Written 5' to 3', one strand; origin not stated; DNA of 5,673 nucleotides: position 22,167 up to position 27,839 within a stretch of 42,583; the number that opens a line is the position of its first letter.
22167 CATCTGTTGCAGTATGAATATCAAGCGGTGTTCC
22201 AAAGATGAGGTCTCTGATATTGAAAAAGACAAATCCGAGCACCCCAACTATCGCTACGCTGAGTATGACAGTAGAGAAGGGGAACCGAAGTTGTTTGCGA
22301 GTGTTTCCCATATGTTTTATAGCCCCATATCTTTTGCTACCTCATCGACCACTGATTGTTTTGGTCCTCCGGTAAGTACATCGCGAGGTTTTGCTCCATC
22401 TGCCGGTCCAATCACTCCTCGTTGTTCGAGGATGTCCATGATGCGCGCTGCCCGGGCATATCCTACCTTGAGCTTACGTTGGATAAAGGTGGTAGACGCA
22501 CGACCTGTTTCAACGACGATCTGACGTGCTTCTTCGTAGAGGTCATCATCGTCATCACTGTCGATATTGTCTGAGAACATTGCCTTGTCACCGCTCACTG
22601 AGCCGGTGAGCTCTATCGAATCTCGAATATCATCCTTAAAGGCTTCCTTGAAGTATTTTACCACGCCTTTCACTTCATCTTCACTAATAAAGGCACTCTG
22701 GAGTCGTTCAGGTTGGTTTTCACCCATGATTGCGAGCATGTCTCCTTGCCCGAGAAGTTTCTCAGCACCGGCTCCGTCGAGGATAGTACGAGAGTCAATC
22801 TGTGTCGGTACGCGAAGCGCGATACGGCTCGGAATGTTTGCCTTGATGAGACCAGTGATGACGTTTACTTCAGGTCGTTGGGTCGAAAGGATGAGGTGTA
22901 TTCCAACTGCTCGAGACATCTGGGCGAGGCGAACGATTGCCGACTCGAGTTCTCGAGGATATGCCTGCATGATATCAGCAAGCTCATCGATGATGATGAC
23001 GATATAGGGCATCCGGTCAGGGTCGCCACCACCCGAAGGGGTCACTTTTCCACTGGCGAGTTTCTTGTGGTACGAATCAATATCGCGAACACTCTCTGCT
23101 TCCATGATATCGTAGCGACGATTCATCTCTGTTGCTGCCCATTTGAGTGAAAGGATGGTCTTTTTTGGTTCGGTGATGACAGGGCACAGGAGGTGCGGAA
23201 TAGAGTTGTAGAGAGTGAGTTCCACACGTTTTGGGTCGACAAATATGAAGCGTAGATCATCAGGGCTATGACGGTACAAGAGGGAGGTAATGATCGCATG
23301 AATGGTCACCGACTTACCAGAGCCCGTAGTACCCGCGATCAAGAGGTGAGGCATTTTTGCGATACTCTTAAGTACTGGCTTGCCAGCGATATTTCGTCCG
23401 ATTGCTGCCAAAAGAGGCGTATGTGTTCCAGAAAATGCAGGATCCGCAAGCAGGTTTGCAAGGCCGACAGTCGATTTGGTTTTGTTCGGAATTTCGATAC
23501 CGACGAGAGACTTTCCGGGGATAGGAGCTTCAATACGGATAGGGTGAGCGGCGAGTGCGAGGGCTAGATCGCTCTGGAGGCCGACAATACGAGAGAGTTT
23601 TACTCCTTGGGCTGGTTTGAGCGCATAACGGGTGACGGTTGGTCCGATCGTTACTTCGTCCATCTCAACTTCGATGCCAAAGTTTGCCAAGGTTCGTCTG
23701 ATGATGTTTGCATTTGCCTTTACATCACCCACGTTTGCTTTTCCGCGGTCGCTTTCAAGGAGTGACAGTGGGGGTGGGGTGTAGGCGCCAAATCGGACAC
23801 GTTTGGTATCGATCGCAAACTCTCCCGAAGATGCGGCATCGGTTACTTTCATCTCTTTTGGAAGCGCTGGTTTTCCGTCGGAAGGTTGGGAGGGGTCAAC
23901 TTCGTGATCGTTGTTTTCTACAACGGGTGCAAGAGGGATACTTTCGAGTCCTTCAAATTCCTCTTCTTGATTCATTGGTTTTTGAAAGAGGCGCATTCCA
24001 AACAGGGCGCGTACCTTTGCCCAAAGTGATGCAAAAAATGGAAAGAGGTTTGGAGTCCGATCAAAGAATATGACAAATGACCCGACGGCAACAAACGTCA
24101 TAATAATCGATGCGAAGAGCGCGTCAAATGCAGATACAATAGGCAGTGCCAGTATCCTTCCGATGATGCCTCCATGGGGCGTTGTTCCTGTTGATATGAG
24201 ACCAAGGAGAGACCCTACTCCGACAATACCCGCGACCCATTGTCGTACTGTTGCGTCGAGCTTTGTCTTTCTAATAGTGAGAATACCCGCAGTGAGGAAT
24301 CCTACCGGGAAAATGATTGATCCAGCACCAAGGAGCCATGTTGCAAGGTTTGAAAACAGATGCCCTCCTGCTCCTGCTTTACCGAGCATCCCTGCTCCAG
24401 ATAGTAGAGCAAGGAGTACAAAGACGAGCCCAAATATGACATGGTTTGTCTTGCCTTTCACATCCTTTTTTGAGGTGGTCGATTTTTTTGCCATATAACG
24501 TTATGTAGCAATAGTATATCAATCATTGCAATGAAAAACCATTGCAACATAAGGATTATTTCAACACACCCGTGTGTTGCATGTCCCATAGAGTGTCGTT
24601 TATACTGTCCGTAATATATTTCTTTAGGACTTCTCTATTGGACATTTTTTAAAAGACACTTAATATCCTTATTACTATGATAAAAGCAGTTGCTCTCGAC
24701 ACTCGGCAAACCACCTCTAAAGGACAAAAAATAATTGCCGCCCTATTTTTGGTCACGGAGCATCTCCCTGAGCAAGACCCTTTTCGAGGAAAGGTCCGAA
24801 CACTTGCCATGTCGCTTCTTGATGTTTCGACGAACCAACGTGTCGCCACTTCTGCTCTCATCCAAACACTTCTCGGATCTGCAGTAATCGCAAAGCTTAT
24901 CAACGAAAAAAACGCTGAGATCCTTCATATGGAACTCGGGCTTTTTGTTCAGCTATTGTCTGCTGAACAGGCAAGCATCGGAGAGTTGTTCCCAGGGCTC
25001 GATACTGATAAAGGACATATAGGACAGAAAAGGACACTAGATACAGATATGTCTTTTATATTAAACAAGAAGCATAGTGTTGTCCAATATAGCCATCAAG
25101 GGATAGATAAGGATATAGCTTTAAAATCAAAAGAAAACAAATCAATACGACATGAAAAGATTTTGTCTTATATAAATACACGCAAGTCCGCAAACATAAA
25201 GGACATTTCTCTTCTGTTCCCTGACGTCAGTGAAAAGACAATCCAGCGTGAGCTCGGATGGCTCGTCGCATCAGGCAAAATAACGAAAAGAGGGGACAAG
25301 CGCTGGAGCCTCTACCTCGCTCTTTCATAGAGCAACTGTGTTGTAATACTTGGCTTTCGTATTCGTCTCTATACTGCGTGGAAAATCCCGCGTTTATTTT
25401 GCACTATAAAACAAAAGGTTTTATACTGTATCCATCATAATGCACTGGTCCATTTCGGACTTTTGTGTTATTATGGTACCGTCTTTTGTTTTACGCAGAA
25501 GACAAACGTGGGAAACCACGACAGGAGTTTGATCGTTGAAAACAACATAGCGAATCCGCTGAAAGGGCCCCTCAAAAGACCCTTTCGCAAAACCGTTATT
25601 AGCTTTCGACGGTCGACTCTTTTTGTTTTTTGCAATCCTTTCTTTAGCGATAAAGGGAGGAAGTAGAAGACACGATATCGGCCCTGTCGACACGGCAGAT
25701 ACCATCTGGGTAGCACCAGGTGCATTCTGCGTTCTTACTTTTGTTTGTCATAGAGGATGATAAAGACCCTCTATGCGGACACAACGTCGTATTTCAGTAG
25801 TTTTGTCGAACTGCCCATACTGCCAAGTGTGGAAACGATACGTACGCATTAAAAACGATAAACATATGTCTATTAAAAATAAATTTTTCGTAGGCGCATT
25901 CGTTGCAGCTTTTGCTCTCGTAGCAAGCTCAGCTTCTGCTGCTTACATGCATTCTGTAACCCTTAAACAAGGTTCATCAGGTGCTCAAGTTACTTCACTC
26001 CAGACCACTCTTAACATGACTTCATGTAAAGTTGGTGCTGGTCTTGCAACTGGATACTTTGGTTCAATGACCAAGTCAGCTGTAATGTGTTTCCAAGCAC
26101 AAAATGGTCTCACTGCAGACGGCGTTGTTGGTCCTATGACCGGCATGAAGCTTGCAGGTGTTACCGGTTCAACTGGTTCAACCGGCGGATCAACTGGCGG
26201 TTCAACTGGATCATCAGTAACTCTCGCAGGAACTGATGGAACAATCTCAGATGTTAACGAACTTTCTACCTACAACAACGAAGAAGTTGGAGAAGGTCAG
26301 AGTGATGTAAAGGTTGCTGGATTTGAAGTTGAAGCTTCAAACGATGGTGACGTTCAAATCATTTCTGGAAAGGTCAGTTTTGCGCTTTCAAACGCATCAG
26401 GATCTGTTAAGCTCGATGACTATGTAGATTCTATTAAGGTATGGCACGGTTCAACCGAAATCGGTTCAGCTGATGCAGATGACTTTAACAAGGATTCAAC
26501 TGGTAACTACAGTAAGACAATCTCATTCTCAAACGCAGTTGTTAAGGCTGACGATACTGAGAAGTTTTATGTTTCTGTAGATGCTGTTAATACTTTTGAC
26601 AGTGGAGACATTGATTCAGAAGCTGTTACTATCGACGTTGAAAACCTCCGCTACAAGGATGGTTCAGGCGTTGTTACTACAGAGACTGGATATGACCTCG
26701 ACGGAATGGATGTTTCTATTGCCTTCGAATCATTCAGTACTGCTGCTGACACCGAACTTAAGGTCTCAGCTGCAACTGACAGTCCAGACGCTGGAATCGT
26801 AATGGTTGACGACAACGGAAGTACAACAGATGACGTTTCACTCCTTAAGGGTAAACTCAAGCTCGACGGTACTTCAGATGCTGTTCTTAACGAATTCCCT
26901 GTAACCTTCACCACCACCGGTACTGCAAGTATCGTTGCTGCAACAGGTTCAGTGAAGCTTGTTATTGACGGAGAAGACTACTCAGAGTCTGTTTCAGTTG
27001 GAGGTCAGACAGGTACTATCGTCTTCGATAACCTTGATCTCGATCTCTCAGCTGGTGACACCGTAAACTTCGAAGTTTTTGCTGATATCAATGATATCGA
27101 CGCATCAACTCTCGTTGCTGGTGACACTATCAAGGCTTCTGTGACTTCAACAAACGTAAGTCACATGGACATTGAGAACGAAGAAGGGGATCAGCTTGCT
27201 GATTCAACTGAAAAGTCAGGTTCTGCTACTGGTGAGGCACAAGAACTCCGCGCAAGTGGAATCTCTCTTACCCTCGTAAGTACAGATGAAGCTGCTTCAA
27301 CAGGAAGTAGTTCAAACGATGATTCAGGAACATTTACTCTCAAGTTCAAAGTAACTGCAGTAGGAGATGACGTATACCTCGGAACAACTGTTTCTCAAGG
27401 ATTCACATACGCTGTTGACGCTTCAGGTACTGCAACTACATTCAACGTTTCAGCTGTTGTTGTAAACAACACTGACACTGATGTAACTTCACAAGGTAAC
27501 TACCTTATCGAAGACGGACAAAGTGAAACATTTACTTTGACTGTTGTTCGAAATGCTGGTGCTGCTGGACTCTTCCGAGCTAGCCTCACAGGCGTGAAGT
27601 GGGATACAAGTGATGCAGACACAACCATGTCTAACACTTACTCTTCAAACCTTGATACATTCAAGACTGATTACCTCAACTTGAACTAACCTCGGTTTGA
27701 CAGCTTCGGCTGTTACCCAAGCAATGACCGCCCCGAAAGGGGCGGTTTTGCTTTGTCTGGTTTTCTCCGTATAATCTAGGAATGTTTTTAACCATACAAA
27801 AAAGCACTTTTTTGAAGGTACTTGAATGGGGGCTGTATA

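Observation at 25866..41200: Surface-protein gene followed by a Wzy_C/TPR protein and a complete glycan assembly locus: candidate surface-layer protein O-glycosylation system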

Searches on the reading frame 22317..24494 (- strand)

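Call 5: search_protein_families(library=pfam, proteins=[window:22317-24494:-], max_evalue=0.01)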
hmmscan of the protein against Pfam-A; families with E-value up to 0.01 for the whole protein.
window:22317-24494:- (725 aa): 8 families
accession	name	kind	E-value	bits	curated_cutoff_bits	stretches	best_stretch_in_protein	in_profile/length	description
PF01580.24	FtsK_SpoIIIE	-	1.4e-54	185.3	24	1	346-542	3-220/221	FtsK/SpoIIIE family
PF17854.6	FtsK_alpha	-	4.1e-29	101.2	22.9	1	241-337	2-101/101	FtsK alpha domain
PF09397.16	FtsK_gamma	-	4.2e-27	94.1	30.6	1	648-708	2-62/63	Ftsk gamma domain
PF01935.23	DUF87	-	0.00062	20.4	23.2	1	381-407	21-49/220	Helicase HerA, central domain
PF13491.11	FtsK_4TM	-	0.0051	16.9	23.1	1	40-146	47-161/171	4TM region of DNA translocase FtsK/SpoIIIE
PF00437.27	T2SSE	-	0.0072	15.5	24.9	0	366-405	125-166/370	Type II/IV secretion system protein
PF04851.21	ResIII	-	0.0077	16.6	22.5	0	380-423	22-63/164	Type III restriction enzyme, res subunit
PF12846.13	AAA_10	-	0.008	15.7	27.5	0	379-425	19-61/362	AAA-like domain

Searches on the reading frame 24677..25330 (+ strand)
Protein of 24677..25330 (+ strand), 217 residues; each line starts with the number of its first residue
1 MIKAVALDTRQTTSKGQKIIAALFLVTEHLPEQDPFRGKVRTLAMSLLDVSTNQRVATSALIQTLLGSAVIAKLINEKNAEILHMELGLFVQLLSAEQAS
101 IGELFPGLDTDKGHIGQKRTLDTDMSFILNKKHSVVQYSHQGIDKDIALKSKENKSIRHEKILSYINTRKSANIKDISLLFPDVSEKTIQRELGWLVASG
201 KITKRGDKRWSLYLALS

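Call 5: search_protein_families(library=pfam, proteins=[window:24677-25330:+], max_evalue=0.01)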
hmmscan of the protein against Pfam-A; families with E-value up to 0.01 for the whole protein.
window:24677-25330:+ (217 aa): 2 families
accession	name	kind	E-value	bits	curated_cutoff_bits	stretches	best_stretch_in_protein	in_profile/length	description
PF08220.18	HTH_DeoR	-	4.9e-06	26.6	21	1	158-204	1-46/57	DeoR-like helix-turn-helix domain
PF09012.17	FeoC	-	0.0032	18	21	1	163-205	6-47/69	FeoC like transcriptional regulator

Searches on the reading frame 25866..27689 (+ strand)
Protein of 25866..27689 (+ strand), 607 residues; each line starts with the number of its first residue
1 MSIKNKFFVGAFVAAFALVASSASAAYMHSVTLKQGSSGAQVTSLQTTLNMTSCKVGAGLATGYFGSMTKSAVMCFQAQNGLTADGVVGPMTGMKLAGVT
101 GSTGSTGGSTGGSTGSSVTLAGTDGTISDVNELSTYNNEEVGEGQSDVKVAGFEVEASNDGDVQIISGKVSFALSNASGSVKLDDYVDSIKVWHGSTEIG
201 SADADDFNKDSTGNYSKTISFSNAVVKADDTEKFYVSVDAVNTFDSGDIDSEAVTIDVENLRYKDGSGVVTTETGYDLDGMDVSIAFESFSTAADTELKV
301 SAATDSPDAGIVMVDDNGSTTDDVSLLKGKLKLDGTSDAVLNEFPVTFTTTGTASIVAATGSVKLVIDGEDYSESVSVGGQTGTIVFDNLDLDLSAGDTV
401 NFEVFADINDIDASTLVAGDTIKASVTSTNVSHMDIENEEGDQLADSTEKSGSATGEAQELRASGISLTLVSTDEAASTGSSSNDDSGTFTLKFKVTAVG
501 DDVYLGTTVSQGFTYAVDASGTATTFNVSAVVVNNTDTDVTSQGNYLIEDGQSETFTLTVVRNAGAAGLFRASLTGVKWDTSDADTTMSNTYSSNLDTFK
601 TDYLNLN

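Call 4: search_protein_families(library=pfam, proteins=[window:25866-27689:+], max_evalue=0.01)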
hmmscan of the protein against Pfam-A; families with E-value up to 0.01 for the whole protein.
window:25866-27689:+ (607 aa): 1 family
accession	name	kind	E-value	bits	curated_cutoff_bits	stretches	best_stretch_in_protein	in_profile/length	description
PF01471.23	PG_binding_1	-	6.4e-12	45.9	23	1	38-92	1-53/57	Putative peptidoglycan binding domain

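Call 9: find_homologous_proteins(query=window:25866-27689:+)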
Query window:25866-27689:+ (607 aa): 679 proteins with E <= 0.001 among 8000 candidates; the best 120 are listed.
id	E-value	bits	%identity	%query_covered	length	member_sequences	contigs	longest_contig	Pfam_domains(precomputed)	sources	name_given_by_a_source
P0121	4.4e-250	849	70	100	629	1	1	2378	PF01471.24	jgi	jgi:peptidoglycan hydrolase-like protein with peptidoglycan-binding domain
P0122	1.1e-214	732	60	100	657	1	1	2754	PF01471.24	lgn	-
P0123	2.3e-211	721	64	96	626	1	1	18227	PF01471.24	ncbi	-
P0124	3.3e-209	714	59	100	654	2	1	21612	PF01471.24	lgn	-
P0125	1.8e-198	679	60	97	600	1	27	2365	PF01471.24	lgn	-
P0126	4.4e-194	664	60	96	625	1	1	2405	PF01471.24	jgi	-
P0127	2.3e-193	662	61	95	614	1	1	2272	PF01471.24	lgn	-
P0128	7.6e-193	660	59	96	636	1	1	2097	PF01471.24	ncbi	-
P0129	2.5e-191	655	59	96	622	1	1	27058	PF01471.24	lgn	-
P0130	1.1e-189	650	58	97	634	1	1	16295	PF01471.24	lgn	-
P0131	1.7e-188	646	58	97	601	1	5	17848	PF01471.24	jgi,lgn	-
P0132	2.2e-184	632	57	99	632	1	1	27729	PF01471.24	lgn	-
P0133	2.0e-183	629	56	99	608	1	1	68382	PF01471.24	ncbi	-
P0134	5.3e-182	624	57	96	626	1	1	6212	PF01471.24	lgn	-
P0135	1.7e-180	619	56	97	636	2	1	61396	PF01471.24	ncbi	-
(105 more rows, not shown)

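Call 35: search_protein_families(library=ncbifam, proteins=[window:25866-27689:+], max_evalue=0.01)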
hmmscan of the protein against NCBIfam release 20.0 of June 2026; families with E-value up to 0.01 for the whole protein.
window:25866-27689:+ (607 aa): 1 family
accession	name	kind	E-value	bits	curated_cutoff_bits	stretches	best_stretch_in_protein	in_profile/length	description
TIGR02869.1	spore_SleB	equivalog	8.9e-11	42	236.5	1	30-109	4-81/201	spore cortex-lytic enzyme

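Call 38: predict_structure(alignment_id=A2)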
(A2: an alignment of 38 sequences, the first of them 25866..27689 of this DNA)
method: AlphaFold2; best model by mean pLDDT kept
length: 607 residues; sequences in the alignment: 38
mean_pLDDT: 83.4   pTM: 0.49
mean pLDDT of the five models: 83.4, 82.8, 81.9, 81.6, 79.9
residues with pLDDT >= 90: 288; 70-90: 241; 50-70: 33; < 50: 45
segments of 3 or more residues with pLDDT < 50: 1-25, 102-117, 290-293
pLDDT, mean of each block of 10 residues (from residue 1): 30 30 55 90 90 80 89 94 93 85 32 45 85 74 78 90 92 73 85 92 91 90 90 91 63 81 86 83 71 71 87 83 95 89 97 90 96 94 95 92 95 82 91 87 80 91 90 92 85 94 91 90 81 92 93 95 85 94 86 88 91
secondary structure, 60 per line:
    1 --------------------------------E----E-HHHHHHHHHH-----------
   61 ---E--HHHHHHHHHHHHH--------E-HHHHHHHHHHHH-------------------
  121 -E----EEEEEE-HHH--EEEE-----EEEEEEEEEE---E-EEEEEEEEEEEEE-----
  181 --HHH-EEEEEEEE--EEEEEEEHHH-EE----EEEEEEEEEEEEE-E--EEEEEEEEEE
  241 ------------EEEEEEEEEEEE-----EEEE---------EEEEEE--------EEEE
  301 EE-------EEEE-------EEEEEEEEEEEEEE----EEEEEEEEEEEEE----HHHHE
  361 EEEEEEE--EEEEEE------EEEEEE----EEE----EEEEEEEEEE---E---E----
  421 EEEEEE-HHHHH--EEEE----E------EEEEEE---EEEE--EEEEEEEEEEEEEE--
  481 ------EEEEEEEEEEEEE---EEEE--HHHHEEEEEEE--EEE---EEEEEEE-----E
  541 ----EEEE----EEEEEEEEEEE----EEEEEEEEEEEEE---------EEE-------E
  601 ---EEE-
elements in order: H40-49 H67-79 H90-101 E127-132 E139-142 E148-157 E163-175 E187-194 E197-203 E214-226 E231-240 E253-264 E270-273 E283-288 E297-302 E310-313 E321-334 E339-351 H356-359 E360-367 E370-375 E382-387 E392-394 E399-408 E421-426 H428-432 E435-438 E450-455 E459-462 E465-478 E487-499 E503-506 H509-512 E513-519 E522-524 E528-534 E545-548 E553-563 E568-580 E590-592 E604-606

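Call 44: fold_search(model_id=the predicted structure, library=pdb)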
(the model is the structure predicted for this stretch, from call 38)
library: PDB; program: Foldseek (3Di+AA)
matches with E <= 10: 1307; with E <= 0.001: 82
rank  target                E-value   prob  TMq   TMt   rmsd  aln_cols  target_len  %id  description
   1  4nen_A                3.7e-11  1.00  0.17  0.11  22.2       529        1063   10  An internal ligand-bound, metastable state of a leukocyte integrin, aXb2 (released 2014-01-15)
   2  4g1e_A                1.2e-10  1.00  0.16  0.11  22.1       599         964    9  Crystal structure of integrin alpha V beta 3 with coil-coiled tag. (released 2012-12-12)
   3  8xen_A                6.2e-10  1.00  0.19  0.15  20.1       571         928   10  Cryo-EM structure of integrin ITGAV/ITGB3 complex, conformation 4 (released 2024-12-18)
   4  5es4_C                1.2e-09  1.00  0.18  0.13  23.8       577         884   11  RE-REFINEMENT OF INTEGRIN ALPHAXBETA2 ECTODOMAIN IN THE CLOSED/BENT CONFORMATION (released 2016-03-02)
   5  3k6s_C                1.3e-09  1.00  0.18  0.14  23.1       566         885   11  Structure of integrin alphaXbeta2 ectodomain (released 2010-01-12)
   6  3fcs_A                1.4e-09  1.00  0.16  0.12  21.2       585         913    9  Structure of complete ectodomain of integrin aIIBb3 (released 2009-01-20)
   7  3k6s_E                1.5e-09  1.00  0.18  0.14  22.7       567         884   11  Structure of integrin alphaXbeta2 ectodomain (released 2010-01-12)
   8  3k6s_A                2.3e-09  1.00  0.18  0.12  22.9       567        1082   10  Structure of integrin alphaXbeta2 ectodomain (released 2010-01-12)
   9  5es4_G                2.3e-09  1.00  0.18  0.14  23.2       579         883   11  RE-REFINEMENT OF INTEGRIN ALPHAXBETA2 ECTODOMAIN IN THE CLOSED/BENT CONFORMATION (released 2016-03-02)
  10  3fcs_C                2.3e-09  1.00  0.17  0.12  21.0       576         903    8  Structure of complete ectodomain of integrin aIIBb3 (released 2009-01-20)
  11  3k71_E                2.6e-09  1.00  0.19  0.14  22.6       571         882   10  Structure of integrin alphaX beta2 ectodomain (released 2010-01-12)
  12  3k71_A                3.1e-09  1.00  0.18  0.14  22.3       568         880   10  Structure of integrin alphaX beta2 ectodomain (released 2010-01-12)
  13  3k71_C                4.7e-09  1.00  0.18  0.14  22.4       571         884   10  Structure of integrin alphaX beta2 ectodomain (released 2010-01-12)
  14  7nxd_A                5.8e-09  1.00  0.18  0.13  20.7       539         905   10  Cryo-EM structure of human integrin alpha5beta1 in the half-bent conformation (released 2021-08-25)
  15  5es4_A                5.8e-09  1.00  0.18  0.11  23.2       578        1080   11  RE-REFINEMENT OF INTEGRIN ALPHAXBETA2 ECTODOMAIN IN THE CLOSED/BENT CONFORMATION (released 2016-03-02)
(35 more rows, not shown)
